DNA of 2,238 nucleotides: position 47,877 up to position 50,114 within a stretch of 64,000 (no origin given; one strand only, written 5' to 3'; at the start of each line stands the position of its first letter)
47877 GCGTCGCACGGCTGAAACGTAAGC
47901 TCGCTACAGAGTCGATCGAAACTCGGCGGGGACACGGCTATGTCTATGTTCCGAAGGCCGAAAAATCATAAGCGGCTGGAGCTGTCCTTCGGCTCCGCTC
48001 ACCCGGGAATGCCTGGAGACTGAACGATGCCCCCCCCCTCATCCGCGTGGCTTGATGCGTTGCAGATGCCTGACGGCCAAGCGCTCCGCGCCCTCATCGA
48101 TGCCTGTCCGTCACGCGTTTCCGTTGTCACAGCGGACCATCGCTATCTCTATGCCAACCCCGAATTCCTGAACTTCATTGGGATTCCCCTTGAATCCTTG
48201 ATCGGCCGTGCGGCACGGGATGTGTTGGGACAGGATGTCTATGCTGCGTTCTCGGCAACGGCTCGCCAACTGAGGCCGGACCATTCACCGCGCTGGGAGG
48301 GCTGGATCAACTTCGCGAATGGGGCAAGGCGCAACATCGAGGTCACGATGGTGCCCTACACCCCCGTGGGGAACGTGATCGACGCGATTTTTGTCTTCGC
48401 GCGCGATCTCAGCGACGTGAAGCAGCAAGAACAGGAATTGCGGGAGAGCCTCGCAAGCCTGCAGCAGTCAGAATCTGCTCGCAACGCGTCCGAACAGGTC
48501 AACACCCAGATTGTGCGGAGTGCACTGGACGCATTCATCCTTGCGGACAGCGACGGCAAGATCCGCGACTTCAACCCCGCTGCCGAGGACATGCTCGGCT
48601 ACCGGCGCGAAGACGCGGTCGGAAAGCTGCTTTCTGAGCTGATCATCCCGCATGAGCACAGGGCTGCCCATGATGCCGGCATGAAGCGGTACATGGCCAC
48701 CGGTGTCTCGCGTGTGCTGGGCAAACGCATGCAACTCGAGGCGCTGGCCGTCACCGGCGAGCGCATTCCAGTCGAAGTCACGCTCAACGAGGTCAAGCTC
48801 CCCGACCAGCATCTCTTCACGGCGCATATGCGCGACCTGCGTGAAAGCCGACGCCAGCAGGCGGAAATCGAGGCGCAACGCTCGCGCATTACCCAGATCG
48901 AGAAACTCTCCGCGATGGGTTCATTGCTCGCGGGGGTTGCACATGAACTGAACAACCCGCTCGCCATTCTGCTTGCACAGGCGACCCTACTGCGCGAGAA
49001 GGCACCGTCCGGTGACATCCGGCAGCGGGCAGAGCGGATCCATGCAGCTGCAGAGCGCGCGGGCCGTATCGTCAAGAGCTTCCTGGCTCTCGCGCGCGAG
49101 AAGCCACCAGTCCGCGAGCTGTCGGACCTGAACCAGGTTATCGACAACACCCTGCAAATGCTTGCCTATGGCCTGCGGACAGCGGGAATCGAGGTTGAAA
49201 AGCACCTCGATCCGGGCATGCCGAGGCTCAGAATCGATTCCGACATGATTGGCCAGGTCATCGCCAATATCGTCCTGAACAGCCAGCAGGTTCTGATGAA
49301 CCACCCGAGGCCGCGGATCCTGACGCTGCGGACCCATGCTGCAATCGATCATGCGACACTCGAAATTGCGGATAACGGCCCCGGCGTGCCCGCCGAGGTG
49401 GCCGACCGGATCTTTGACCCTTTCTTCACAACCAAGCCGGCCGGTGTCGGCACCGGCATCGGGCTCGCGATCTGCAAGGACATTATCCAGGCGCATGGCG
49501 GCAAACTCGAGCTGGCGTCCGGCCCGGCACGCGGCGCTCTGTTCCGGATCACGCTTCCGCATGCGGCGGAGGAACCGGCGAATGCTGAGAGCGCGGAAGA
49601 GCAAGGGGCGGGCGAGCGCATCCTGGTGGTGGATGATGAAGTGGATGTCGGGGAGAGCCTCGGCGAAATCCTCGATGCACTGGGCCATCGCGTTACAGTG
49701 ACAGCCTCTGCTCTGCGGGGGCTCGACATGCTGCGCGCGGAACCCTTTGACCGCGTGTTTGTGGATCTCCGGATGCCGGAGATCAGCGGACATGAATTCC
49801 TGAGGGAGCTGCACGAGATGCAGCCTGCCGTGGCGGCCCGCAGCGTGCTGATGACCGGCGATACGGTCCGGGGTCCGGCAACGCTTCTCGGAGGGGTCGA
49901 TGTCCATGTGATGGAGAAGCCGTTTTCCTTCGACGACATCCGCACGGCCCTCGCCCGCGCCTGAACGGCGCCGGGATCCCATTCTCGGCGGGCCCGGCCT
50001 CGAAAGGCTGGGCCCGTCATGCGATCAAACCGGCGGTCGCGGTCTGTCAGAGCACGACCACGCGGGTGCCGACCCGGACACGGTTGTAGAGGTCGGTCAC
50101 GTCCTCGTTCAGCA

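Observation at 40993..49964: Possible undescribed multi-component cytoplasmic signalling module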

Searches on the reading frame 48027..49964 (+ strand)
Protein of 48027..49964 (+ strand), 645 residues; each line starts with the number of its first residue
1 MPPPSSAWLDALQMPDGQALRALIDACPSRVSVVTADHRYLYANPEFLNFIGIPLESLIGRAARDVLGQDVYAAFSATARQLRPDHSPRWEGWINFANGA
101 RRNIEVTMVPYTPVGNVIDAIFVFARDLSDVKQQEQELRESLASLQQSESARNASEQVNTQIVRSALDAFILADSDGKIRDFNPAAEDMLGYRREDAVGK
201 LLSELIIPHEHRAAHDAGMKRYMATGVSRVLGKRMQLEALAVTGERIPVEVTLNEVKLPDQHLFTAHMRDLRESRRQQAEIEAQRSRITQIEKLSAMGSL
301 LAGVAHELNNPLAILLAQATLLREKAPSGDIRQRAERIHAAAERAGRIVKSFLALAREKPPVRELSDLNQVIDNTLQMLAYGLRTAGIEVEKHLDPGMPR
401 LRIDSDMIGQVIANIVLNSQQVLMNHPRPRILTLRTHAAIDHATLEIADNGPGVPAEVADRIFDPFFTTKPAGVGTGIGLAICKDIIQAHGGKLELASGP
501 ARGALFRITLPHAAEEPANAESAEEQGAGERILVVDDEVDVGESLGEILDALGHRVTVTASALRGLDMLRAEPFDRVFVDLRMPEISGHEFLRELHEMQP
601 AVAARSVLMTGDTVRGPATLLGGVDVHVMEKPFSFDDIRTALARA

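Call 4: search_protein_families(library=pfam, proteins=[window:48027-49964:+], max_evalue=0.01)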
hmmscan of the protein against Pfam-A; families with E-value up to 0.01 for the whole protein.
window:48027-49964:+ (645 aa): 11 families
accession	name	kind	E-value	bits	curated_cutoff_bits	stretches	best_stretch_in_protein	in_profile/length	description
PF00989.32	PAS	-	2.5e-23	82.7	22.6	2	161-261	5-101/113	PAS fold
PF02518.31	HATPase_c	-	5.5e-22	78.7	26.4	1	404-512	2-109/111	Histidine kinase-, DNA gyrase B-, and HSP90-like ATPase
PF08448.16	PAS_4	-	3.9e-21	75.8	23.1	2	28-132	5-109/110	PAS fold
PF13426.13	PAS_9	-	6.3e-16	59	27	2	168-273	2-103/103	PAS domain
PF00072.30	Response_reg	-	2.4e-14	53.9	30.2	1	532-642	1-110/111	Response regulator receiver domain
PF13188.13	PAS_8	-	1.2e-12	47.7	21.8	1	161-206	5-51/65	PAS domain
PF00512.31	HisKA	-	1.9e-12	47.5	26.9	1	297-358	2-63/66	His Kinase A (phospho-acceptor) domain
PF08447.18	PAS_3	-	0.0033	18.1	25.6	0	182-226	4-49/89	PAS fold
PF00156.33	Pribosyltran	-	0.0063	16.3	26.3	0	517-553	79-111/158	Phosphoribosyl transferase domain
PF24820.1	Diguanyl_cycl_sensor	-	0.0091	16.4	28.1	0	167-209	6-48/109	Diguanylate cyclase-like sensor domain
PF13596.12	PAS_10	-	0.0099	16.9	22.1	0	169-206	11-47/106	PAS domain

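Call 22: search_protein_families(library=ncbifam, proteins=[window:48027-49964:+], max_evalue=0.001)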
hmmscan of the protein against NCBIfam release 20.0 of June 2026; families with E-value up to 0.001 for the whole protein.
window:48027-49964:+ (645 aa): 124 families (the best 25 are shown)
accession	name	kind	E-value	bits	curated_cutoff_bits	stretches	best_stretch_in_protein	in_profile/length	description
NF052574.1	HisKinEspCMyxo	equivalog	4.9e-70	236.6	1200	1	182-642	313-779/785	serine histidine kinase EspC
NF008468.0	PRK11360.1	equivalog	3.8e-60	203.9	646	1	132-516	243-612/616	two-component system sensor histidine kinase AtoS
NF052573.1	HisKinEspAMyxo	equivalog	3e-57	194.2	1400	1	159-644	256-748/755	serine histidine kinase EspA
NF041777.1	sens_FixL_Rhizob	equivalog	3.8e-55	187.4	850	1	149-515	115-484/485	sensor protein FixL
NF010076.0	PRK13557.1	subfamily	3e-50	171.1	631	1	272-637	143-524/540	histidine kinase famiy protein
NF007688.0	PRK10364.1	equivalog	8.8e-46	156.6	479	1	270-515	219-454/460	two-component system sensor histidine kinase ZraS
NF010411.0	PRK13837.1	equivalog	1.9e-45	155.2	647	1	261-644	414-810/828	two-component system VirA-like sensor kinase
NF046026.1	HisKinCckACaul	equivalog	2.7e-44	151.4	1000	1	277-594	285-625/678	cell cycle histidine kinase CckA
NF046020.1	HisKinCckABruc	equivalog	4.1e-41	140.7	1000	1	283-641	466-862/868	cell cycle histidine kinase CckA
NF008302.0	PRK11091.1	equivalog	1.9e-37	128.9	838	2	268-640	263-637/779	aerobic respiration two-component sensor histidine kinase ArcB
TIGR02956.1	TMAO_torS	equivalog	2.1e-37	128.8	676.5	1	250-603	415-775/967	TMAO reductase system sensor histidine kinase/response regulator TorS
NF038348.1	T2SS_HK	subfamily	3.6e-37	128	450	2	340-511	406-572/574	histidine kinase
NF008293.1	PRK11073.1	equivalog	3e-36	125.4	240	1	155-511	5-346/349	nitrogen regulation protein NR(II)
NF046044.1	PnpS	equivalog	1.6e-32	113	400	1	143-511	41-390/390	two-component system histidine kinase PnpS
NF047497.1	HK_LIC_12097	equivalog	2e-30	105.8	500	1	288-512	141-366/367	LIC_12097 family sensor histidine kinase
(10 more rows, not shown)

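Call 51: search_dna_similar(query=window:48027-49964:+, collection=plasmids, mode=protein, max_rows=25, max_evalue=1e-40)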
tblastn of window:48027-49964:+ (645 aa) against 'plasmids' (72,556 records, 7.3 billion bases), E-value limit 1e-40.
Records with a match: 69; places in all: 72; records where one place covers at least 80% of the query: 41.
Best place of each record, by identity: <60% 69.
By first word of the organism name: Rhizobium 39; Sphingobium 6; Aminobacter 6; Azospirillum 3; Sinorhizobium 3; Skermanella 2; Bradyrhizobium 2; Neorhizobium 1; Pleomorphomonas 1; Novosphingobium 1; and 5 more.
By predicted mobility (MOB-suite, as given by PLSDB): non-mobilizable 44; conjugative 22; mobilizable 3.
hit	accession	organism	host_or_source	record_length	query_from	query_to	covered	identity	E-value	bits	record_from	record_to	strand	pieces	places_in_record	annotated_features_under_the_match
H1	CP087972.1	Rhizobium sp. RCAM05350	cell culture,fouling of walls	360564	9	642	98%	40.2%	8e-130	429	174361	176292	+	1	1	PAS domain S-box protein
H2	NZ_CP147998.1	Neorhizobium sp. EC2-8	-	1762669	9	642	98%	39.7%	3e-122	407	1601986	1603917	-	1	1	record has no annotation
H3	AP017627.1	Pleomorphomonas sp. SM30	-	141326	137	643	79%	45.9%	1e-110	373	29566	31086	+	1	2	fixL_1: sensor protein FixL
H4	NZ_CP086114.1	Skermanella rosea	single cell,hydrocarbon-contaminated ...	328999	120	642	81%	36.3%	1e-73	265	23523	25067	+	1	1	PAS domain S-box protein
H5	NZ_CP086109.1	Skermanella mucosa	single cell,crude oil contaminated ...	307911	120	642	81%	36.3%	2e-74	268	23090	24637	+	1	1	PAS domain S-box protein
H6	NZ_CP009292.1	Novosphingobium pentaromativorans US6-1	mud sediment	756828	104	640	83%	33.2%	1e-55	212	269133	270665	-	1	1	ATP-binding protein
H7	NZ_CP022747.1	Sphingobium xenophagum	cell culture,electronic ...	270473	115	644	79%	32.3%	5e-49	222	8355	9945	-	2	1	PAS domain S-box protein | fixJ: response regulator FixJ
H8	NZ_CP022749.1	Sphingobium xenophagum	cell culture,electronic ...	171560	115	644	79%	32.3%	5e-49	222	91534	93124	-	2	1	PAS domain S-box protein | fixJ: response regulator FixJ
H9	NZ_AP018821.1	Sphingomonas bisphenolicum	-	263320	115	644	79%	32.1%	1e-48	221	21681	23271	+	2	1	PAS domain S-box protein | fixJ: response regulator FixJ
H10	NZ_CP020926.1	Sphingobium yanoikuyae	soil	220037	115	644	79%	32.1%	2e-48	220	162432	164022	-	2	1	PAS domain S-box protein | fixJ: response regulator FixJ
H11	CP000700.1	Rhizorhabdus wittichii RW1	-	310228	115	644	79%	32.1%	3e-49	222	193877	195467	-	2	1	PAS/PAC sensor signal transduction histidine kinase | two component transcriptional regulator, LuxR family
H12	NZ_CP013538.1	Rhizobium phaseoli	Phaseolus vulgaris,Whole ...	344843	53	638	91%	27.1%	8e-44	177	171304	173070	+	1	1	PAS domain S-box protein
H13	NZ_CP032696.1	Rhizobium jaguaris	Calliandra grandiflora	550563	116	645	79%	30.6%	5e-44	205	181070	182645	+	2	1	fixL: PAS domain S-box protein | fixJ: response regulator FixJ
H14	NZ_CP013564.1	Rhizobium phaseoli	Phaseolus vulgaris,Whole ...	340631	53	603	85%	27.9%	1e-43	176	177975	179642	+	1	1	PAS domain S-box protein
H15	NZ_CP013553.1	Rhizobium phaseoli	Phaseolus vulgaris,Whole ...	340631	53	603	85%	27.9%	1e-43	176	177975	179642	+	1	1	PAS domain S-box protein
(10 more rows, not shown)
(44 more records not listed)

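Call 52: get_annotated_region(hit=H1, flank=7000)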
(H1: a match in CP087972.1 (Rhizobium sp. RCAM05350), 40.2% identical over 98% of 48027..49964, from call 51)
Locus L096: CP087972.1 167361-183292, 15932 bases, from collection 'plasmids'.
description: Rhizobium sp. RCAM05350 strain E2-1 plasmid unnamed2, complete sequence
organism: Rhizobium sp. RCAM05350 (NCBI taxid 2895568)
taxonomy: Bacteria; Pseudomonadota; Alphaproteobacteria; Hyphomicrobiales; Rhizobiaceae; Rhizobium; Rhizobium sp. RCAM05350
host: -; source: cell culture,fouling of walls; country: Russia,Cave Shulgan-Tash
typing (MOB-suite, as given by PLSDB): non-mobilizable
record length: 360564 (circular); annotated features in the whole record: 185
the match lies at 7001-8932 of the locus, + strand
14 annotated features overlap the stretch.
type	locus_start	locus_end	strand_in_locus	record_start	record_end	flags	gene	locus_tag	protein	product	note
CDS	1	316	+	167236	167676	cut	-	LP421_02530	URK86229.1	hypothetical protein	-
CDS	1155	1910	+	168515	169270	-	-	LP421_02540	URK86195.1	ABC transporter permease subunit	-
CDS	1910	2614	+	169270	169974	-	-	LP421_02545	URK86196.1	ABC transporter permease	-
CDS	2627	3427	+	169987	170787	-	-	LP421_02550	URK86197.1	ATP-binding cassette domain-containing protein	-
CDS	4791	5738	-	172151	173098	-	-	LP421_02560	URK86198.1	LuxR C-terminal-related transcriptional regulator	-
CDS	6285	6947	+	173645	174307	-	-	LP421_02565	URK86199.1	response regulator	-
CDS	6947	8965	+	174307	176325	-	-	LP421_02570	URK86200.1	PAS domain S-box protein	-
CDS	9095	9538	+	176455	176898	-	-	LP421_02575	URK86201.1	globin domain-containing protein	-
CDS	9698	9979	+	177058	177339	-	-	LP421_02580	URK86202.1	hypothetical protein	-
CDS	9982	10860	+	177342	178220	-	-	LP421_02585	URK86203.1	hypothetical protein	-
CDS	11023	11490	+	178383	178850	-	-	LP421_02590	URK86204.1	hypothetical protein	-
CDS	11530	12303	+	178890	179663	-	-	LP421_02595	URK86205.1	hypothetical protein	-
CDS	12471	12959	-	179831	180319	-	-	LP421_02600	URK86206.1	GNAT family N-acetyltransferase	-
CDS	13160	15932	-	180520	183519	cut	-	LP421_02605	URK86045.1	calcium-binding protein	-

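Call 53: get_annotated_region(hit=H3, flank=7000)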
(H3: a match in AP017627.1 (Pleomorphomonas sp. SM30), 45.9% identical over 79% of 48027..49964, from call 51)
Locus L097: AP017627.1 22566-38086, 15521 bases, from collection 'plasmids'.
description: Pleomorphomonas sp. SM30 plasmid pSM30-1 DNA, complete genome
organism: Pleomorphomonas sp. SM30 (NCBI taxid 1885025)
taxonomy: Bacteria; Pseudomonadota; Alphaproteobacteria; Hyphomicrobiales; Pleomorphomonadaceae; Pleomorphomonas; Pleomorphomonas sp. SM30
host: -; source: -; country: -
typing (MOB-suite, as given by PLSDB): non-mobilizable
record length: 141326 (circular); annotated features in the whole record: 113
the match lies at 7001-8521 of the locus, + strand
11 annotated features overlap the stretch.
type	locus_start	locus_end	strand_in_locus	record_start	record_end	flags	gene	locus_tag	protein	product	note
CDS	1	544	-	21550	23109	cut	ywrD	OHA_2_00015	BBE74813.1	putative gamma-glutamyltransferase YwrD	-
CDS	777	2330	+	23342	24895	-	-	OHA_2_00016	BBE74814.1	8-oxoguanine deaminase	-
CDS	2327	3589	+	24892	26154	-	codA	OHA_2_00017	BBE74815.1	cytosine deaminase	-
CDS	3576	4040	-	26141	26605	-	-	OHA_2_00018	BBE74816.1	hypothetical protein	-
CDS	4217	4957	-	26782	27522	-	creB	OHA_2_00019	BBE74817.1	transcriptional regulatory protein CreB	-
CDS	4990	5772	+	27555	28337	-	ompR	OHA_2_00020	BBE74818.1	transcriptional regulatory protein OmpR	-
CDS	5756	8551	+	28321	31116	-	fixL_1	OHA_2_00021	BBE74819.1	sensor protein FixL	-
CDS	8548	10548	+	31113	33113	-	fixL_2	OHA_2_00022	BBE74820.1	sensor protein FixL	-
CDS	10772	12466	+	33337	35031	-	mcp4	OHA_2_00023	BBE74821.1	methyl-accepting chemotaxis protein 4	-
CDS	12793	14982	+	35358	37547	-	pctC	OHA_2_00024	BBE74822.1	methyl-accepting chemotaxis protein PctC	-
CDS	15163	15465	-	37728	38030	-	-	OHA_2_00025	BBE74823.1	PQ loop repeat protein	-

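Call 54: search_protein_families(library=pfam, proteins=[L096:9095-9538:+, L096:6285-6947:+, L096:6947-8965:+, L097:5756-8551:+, L097:8548-10548:+, L097:4217-4957:-, L097:4990-5772:+, L096:9698-9979:+, L096:9982-10860:+, L096:4791-5738:-], max_evalue=0.001)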
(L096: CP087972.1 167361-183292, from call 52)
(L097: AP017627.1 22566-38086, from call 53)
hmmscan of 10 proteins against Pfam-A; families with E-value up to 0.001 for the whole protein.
L096:9095-9538:+ (147 aa): 1 family
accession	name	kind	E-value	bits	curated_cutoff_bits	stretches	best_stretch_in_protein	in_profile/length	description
PF00042.28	Globin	-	3.6e-14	53.7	22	1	27-130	3-117/117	Globin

L096:6285-6947:+ (220 aa): 2 families
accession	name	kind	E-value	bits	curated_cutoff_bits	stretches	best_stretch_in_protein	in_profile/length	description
PF00072.30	Response_reg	-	4e-24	85.4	30.2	1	2-93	19-111/111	Response regulator receiver domain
PF00486.34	Trans_reg_C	-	3.3e-21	75.6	26.2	1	143-213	6-76/77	Transcriptional regulatory protein, C terminal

L096:6947-8965:+ (672 aa): 8 families
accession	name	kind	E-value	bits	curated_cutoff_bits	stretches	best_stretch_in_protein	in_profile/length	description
PF02518.31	HATPase_c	-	1.2e-20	74.4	26.4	1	411-523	2-109/111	Histidine kinase-, DNA gyrase B-, and HSP90-like ATPase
PF00989.32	PAS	-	1e-19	71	22.6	1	164-259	5-96/113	PAS fold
PF13426.13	PAS_9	-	2.5e-16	60.2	27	1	171-275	2-102/103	PAS domain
PF08448.16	PAS_4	-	7.6e-16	58.8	23.1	2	40-142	7-109/110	PAS fold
PF00072.30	Response_reg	-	1.3e-13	51.5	30.2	1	549-660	1-108/111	Response regulator receiver domain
PF00512.31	HisKA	-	8.3e-13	48.6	26.9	1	300-365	2-63/66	His Kinase A (phospho-acceptor) domain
PF13188.13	PAS_8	-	9.3e-10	38.5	21.8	1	163-208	4-46/65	PAS domain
PF24820.1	Diguanyl_cycl_sensor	-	6.4e-06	26.5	28.1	1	169-272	5-108/109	Diguanylate cyclase-like sensor domain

L097:5756-8551:+ (931 aa): 7 families
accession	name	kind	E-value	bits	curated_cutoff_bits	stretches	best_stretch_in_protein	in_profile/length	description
PF02518.31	HATPase_c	-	1.6e-26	93.4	26.4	1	676-785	2-110/111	Histidine kinase-, DNA gyrase B-, and HSP90-like ATPase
PF00072.30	Response_reg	-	1.8e-13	51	30.2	1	808-920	1-109/111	Response regulator receiver domain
PF13426.13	PAS_9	-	1.1e-11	45.4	27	1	440-545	2-103/103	PAS domain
PF00512.31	HisKA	-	6.7e-11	42.5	26.9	1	569-632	2-65/66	His Kinase A (phospho-acceptor) domain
PF00989.32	PAS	-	4e-09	36.9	22.6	1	435-531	7-99/113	PAS fold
PF08448.16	PAS_4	-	4.7e-09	36.9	23.1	1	440-548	6-110/110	PAS fold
PF13188.13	PAS_8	-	1.1e-06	28.7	21.8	1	432-482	4-50/65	PAS domain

L097:8548-10548:+ (666 aa): 9 families
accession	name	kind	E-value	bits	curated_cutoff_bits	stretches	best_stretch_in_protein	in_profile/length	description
PF02518.31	HATPase_c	-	5.6e-21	75.5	26.4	1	421-530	2-110/111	Histidine kinase-, DNA gyrase B-, and HSP90-like ATPase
PF00072.30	Response_reg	-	1.3e-12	48.3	30.2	1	546-656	1-107/111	Response regulator receiver domain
PF00512.31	HisKA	-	2.1e-10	40.9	26.9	1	314-375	2-63/66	His Kinase A (phospho-acceptor) domain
PF01590.32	GAF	-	6.7e-08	33.6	22.4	1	30-164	4-133/133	GAF domain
PF08448.16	PAS_4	-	3.1e-07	31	23.1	1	183-291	2-108/110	PAS fold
PF00989.32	PAS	-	3.7e-07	30.6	22.6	1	178-279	3-102/113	PAS fold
PF13426.13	PAS_9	-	1.6e-06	28.7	27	1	187-289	2-102/103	PAS domain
PF13188.13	PAS_8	-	2.8e-06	27.5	21.8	1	179-219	4-41/65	PAS domain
PF13185.12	GAF_2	-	9.9e-05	23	28.6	1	102-165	73-136/136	GAF domain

L097:4217-4957:- (246 aa): 2 families
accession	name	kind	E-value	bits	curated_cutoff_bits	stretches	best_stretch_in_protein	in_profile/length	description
PF00486.34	Trans_reg_C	-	1.2e-18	67.4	26.2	1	161-236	1-77/77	Transcriptional regulatory protein, C terminal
PF00072.30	Response_reg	-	7.9e-07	29.7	30.2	1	20-125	8-110/111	Response regulator receiver domain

L097:4990-5772:+ (260 aa): 2 families
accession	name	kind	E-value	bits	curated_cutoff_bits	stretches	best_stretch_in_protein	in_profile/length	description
PF00072.30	Response_reg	-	1.3e-21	77.3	30.2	1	27-136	1-111/111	Response regulator receiver domain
PF00486.34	Trans_reg_C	-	9.4e-18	64.5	26.2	1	182-255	1-77/77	Transcriptional regulatory protein, C terminal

L096:9698-9979:+ (93 aa): 0 families

L096:9982-10860:+ (292 aa): 0 families

L096:4791-5738:- (315 aa): 1 family
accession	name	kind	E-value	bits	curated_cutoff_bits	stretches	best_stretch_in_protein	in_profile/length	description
PF00196.25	GerE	-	3.2e-07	30.3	23.5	1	248-301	3-56/57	Bacterial regulatory proteins, luxR family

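Call 116: search_dna_similar(query=L096:9095-9538:+, collection=plasmids, mode=protein, max_rows=15, max_evalue=1e-8)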
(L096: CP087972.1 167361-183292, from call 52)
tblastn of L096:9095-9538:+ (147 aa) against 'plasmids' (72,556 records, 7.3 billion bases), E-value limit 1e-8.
Records with a match: 56; places in all: 58; records where one place covers at least 80% of the query: 19.
Best place of each record, by identity: >=99% 1; 80-90% 1; <60% 54.
By first word of the organism name: Sphingobium 9; Vibrio 6; Sphingomonas 4; Pseudoalteromonas 4; Escherichia 4; Nostoc 3; Acidithiobacillus 3; Klebsiella 3; Rhizobium 2; Caballeronia 2; and 16 more.
By predicted mobility (MOB-suite, as given by PLSDB): non-mobilizable 40; conjugative 12; mobilizable 4.
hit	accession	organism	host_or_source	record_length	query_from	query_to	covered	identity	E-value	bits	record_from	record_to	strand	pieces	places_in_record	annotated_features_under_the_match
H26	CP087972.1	Rhizobium sp. RCAM05350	cell culture,fouling of walls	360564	1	147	100%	100.0%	4e-82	269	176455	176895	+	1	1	globin domain-containing protein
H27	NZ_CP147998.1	Neorhizobium sp. EC2-8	-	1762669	1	137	93%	85.4%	1e-65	222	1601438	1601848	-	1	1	record has no annotation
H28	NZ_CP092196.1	Deinococcus sp. KNUC1210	Setaria viridis,cell ...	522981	1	134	91%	44.8%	4e-25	106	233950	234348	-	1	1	globin family protein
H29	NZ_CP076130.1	Flammeovirga kamogawensis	single bacterial isolate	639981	1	141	96%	39.7%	3e-22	99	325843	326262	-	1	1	globin family protein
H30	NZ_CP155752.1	Sphingomonas parapaucimobilis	Chinese cabbage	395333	5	137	90%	41.4%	9e-22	97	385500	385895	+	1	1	globin family protein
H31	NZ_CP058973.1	Pseudoalteromonas sp. JSTW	cell culture,marine sediment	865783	8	137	88%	41.5%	6e-22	97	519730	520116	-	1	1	globin family protein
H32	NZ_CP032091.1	Pseudoalteromonas donghaensis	cell culture,seawater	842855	8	137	88%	41.5%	2e-21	96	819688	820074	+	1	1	globin family protein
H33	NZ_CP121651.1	Bradyrhizobium sp. CB82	Stylosanthes guianensis,cell culture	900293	1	131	89%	40.5%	3e-16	81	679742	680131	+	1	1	none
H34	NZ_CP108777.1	Embleya sp. NBC_00896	-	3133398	9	137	88%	39.5%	4e-12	69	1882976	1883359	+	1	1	none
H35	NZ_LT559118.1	Nonomuraea gerenzanensis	-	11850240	8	139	90%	38.3%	2e-13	73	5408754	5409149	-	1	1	none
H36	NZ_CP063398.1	Rhizobium sp. SL42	Amphicarpaea bracteata,Whole ...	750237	1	134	91%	35.1%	1e-16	82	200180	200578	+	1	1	globin family protein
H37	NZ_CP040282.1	Nostoc sp. C057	Phaeoceros,pure culture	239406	5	134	88%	36.2%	1e-20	94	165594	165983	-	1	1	globin family protein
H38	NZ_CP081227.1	Phaeobacter inhibens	-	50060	4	140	93%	33.6%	8e-17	83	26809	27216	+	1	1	globin domain-containing protein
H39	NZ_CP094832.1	Acuticoccus sp. I52.16.1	pure culture,seawater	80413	1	124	84%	37.1%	1e-14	76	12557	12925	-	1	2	globin domain-containing protein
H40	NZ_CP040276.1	Nostoc sp. C052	Blasia pusilla,pure culture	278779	5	137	90%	33.8%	5e-19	89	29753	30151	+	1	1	globin family protein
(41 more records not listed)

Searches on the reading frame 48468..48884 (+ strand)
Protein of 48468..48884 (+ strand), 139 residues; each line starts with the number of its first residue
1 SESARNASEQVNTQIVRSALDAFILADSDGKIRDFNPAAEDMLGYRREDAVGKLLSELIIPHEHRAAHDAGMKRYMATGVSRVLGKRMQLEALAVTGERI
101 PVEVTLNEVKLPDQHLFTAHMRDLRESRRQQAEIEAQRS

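Call 45: search_solved_structures(query=window:48468-48884:+, max_evalue=0.001, show_alignments=3)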
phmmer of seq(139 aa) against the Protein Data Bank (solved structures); distinct sequences matched with E-value up to 0.001: 15.
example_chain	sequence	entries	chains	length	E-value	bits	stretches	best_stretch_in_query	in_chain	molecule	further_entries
1d06_A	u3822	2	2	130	7.7e-15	58.4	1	14-124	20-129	nitrogen fixation regulatory protein fixL | FIXL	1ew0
1dp6_A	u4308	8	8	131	6.5e-12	49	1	15-135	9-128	FIXL PROTEIN | SENSOR PROTEIN FIXL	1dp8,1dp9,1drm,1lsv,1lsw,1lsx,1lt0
1y28_A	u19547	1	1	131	6.9e-12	48.9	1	15-135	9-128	Sensor protein fixL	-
8js5_A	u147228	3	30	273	1.8e-11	47.6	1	13-136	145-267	Sensor protein FixL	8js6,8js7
1xj4_A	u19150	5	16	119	2.9e-11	46.9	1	21-135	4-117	Sensor protein fixL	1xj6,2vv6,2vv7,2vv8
2cmn_A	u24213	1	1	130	4.7e-11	46.2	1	15-135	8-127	SENSOR PROTEIN FIXL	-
1xj2_A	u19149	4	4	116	5e-11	46.1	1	21-135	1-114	Sensor protein fixL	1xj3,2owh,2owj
1v9y_A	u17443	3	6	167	6.3e-10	42.5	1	6-130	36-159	Heme pas sensor protein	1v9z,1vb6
1s66_L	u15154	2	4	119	2.3e-09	40.7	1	21-123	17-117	Hypothetical protein yddU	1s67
9cdr_A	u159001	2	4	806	3.5e-09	40.2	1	21-130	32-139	Oxygen sensor protein DosP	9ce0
9bgv_A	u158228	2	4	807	3.6e-09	40.1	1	21-130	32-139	Oxygen sensor protein DosP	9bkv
9cmf_A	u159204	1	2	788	4.3e-09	39.9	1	22-130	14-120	Oxygen sensor protein DosP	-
9clo_A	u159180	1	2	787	4.4e-09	39.8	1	22-130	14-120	Oxygen sensor protein DosP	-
10jx_A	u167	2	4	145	6e-08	36.2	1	14-125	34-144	Multi-sensor signal transduction histidine kinase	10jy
8px4_A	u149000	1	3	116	0.00067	23.1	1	14-67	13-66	Diguanylate cyclase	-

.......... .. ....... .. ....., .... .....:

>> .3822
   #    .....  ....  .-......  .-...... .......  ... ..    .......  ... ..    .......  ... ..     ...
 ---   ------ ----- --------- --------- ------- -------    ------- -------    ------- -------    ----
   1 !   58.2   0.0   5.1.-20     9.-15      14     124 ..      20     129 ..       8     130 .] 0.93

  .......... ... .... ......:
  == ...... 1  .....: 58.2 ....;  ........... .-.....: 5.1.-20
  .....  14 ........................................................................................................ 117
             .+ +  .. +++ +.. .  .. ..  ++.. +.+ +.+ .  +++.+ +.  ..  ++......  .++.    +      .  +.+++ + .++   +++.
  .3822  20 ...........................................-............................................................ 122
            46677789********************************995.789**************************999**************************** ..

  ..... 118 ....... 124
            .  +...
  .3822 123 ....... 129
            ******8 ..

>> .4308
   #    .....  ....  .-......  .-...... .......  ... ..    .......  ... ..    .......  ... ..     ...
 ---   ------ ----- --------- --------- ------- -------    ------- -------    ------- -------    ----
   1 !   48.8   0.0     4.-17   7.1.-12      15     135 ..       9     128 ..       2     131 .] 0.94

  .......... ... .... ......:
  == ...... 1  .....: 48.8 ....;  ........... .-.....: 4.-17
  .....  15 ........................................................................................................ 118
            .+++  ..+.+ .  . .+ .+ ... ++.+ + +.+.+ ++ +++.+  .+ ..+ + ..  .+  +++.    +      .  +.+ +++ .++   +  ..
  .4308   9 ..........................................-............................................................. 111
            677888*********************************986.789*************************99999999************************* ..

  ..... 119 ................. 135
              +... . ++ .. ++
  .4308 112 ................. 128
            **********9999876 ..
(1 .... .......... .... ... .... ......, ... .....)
